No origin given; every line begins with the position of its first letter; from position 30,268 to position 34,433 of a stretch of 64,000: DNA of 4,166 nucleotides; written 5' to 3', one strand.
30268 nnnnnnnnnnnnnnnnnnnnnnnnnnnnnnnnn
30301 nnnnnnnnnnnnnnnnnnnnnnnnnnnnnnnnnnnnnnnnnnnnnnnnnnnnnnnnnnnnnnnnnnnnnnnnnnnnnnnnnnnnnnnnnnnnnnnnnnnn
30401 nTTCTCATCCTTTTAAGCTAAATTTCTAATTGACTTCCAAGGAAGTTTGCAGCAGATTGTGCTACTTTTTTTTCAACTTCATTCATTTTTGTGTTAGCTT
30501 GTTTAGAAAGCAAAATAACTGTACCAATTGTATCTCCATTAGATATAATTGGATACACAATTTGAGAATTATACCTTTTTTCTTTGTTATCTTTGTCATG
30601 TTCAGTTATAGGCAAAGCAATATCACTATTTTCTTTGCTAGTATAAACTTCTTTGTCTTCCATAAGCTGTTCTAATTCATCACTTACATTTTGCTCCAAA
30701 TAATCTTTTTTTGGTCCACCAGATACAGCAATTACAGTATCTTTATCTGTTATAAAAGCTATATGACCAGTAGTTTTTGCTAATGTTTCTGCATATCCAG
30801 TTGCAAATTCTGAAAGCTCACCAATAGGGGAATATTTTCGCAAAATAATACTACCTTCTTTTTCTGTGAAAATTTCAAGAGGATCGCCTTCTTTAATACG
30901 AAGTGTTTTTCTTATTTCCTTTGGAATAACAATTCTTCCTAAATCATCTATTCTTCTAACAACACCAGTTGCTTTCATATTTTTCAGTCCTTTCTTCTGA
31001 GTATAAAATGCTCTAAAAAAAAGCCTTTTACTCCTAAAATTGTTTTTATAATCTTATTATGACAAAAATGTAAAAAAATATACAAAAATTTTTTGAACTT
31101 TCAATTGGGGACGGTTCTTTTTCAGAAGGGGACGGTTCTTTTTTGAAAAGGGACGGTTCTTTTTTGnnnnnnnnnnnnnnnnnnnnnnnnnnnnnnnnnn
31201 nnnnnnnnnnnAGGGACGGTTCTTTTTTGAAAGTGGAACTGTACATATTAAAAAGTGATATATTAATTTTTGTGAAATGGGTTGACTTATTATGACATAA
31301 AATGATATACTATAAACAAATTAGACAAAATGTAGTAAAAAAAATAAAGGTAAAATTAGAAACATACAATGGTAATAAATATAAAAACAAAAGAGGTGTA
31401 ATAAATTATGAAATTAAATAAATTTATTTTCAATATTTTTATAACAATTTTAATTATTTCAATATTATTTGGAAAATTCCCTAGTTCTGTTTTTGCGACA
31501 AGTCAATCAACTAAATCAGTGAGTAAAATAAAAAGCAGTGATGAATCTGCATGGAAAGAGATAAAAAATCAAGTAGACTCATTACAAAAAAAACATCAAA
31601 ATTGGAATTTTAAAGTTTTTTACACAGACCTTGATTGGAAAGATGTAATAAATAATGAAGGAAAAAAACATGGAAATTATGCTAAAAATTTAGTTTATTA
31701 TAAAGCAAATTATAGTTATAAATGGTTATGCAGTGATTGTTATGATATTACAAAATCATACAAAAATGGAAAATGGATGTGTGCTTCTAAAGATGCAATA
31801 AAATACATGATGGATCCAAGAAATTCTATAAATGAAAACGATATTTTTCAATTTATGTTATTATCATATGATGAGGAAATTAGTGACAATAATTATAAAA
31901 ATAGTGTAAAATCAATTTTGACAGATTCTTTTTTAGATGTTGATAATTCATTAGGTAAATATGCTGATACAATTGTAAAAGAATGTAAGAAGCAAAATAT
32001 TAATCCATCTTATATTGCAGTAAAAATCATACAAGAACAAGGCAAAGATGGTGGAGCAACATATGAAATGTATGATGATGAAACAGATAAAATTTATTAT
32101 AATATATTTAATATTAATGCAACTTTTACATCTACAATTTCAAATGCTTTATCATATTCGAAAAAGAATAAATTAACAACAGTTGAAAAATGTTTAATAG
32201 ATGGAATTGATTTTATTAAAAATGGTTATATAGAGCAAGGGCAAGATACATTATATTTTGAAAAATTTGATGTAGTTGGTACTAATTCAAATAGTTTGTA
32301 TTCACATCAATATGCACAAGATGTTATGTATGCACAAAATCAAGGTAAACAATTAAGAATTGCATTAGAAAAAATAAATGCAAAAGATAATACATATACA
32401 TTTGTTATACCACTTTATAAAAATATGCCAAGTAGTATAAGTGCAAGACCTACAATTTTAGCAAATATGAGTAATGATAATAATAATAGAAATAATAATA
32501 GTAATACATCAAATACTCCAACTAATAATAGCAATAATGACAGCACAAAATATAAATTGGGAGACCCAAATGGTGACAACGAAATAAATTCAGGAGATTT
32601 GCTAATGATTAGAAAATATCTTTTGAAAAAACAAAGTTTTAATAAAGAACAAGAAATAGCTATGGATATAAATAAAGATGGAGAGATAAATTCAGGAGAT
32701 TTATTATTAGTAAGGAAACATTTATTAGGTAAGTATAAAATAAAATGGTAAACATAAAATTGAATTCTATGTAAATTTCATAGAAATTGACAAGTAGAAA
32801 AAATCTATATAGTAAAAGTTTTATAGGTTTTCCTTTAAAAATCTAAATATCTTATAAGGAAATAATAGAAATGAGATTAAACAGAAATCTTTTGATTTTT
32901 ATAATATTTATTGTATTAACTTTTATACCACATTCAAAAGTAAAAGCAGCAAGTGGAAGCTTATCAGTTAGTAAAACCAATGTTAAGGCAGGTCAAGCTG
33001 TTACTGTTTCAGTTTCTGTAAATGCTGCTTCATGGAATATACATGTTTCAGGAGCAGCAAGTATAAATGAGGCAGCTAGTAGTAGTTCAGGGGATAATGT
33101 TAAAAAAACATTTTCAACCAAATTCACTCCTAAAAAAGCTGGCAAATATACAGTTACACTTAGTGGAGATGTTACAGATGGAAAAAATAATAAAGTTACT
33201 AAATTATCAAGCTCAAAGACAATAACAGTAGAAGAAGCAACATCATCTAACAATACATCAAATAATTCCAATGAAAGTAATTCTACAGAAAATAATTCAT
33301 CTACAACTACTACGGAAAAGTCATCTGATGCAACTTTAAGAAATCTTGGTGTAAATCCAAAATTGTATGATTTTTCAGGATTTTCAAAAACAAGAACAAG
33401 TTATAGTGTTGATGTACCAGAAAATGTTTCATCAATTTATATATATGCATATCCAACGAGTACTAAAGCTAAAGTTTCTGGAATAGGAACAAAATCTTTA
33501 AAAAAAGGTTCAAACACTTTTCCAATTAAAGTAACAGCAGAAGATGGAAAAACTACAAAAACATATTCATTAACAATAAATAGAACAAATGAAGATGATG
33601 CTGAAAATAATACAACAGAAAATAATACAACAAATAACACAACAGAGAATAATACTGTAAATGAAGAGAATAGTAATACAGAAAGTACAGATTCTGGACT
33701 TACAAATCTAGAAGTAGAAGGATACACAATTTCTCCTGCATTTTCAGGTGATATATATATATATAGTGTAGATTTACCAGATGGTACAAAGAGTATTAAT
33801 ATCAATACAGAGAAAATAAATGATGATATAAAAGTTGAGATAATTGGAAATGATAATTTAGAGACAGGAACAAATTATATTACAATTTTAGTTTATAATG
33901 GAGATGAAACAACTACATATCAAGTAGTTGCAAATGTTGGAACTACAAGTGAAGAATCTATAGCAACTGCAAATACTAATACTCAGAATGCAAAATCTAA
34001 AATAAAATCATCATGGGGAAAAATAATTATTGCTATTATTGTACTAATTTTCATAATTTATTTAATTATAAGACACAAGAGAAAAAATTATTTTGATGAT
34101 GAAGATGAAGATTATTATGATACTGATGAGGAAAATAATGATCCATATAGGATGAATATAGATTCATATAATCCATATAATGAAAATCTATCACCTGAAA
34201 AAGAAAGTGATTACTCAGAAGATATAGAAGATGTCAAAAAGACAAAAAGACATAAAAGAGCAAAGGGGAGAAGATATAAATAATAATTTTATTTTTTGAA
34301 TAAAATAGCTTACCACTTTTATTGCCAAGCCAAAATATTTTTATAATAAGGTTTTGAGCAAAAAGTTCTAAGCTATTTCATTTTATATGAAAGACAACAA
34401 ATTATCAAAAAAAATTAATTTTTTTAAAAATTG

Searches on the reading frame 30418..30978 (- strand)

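Call 12: search_protein_families(library=pfam, proteins=[window:30418-30978:-], max_evalue=0.01)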
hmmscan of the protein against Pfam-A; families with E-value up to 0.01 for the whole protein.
window:30418-30978:- (186 aa): 5 families
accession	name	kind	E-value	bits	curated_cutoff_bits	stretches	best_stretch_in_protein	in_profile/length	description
PF15714.11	SpoVT_C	-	1e-46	158.6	27.5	1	54-185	1-128/128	Stage V sporulation protein T C-terminal, transcription factor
PF04014.23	MazE_antitoxin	-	2.1e-14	53.6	24.7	1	7-51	1-45/48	Antidote-toxin recognition MazE, bacterial antitoxin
PF13185.12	GAF_2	-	0.00036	21.2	28.6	1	53-181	5-132/136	GAF domain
PF01590.32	GAF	-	0.0026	18.7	22.4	1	120-183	65-132/133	GAF domain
PF06018.20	CodY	-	0.0026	17.8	29.5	1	97-184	69-153/177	CodY GAF-like domain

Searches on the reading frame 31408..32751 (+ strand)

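Call 12: search_protein_families(library=pfam, proteins=[window:31408-32751:+], max_evalue=0.01)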
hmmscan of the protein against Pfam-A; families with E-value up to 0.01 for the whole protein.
window:31408-32751:+ (447 aa): 1 family
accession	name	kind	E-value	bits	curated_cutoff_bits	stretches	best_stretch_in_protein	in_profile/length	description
PF00404.24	Dockerin_1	-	1.2e-16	61.1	22.9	1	384-440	1-57/57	Dockerin type I domain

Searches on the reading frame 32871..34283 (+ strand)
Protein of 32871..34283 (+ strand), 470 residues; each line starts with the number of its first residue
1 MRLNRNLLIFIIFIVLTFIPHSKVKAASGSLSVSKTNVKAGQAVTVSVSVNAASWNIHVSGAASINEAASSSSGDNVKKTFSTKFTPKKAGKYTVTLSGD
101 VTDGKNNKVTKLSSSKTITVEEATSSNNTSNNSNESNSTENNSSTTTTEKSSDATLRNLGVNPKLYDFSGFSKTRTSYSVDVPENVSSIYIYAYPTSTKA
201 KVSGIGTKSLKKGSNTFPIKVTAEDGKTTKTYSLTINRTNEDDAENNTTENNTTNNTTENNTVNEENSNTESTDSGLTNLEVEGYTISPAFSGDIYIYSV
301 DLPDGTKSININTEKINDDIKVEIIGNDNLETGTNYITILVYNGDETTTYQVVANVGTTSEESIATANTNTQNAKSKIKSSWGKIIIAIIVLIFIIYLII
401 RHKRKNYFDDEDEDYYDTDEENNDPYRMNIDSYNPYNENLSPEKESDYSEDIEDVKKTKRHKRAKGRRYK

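Call 12: search_protein_families(library=pfam, proteins=[window:32871-34283:+], max_evalue=0.01)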
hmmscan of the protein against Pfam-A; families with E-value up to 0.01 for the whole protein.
window:32871-34283:+ (470 aa): 2 families
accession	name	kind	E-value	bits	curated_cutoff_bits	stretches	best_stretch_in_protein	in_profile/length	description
PF12733.13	Cadherin-like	-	2.1e-13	50.9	24.2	2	156-238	1-88/89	Cadherin-like beta sandwich domain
PF00801.26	PKD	-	0.0037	17.7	23.5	0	31-112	4-78/80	PKD domain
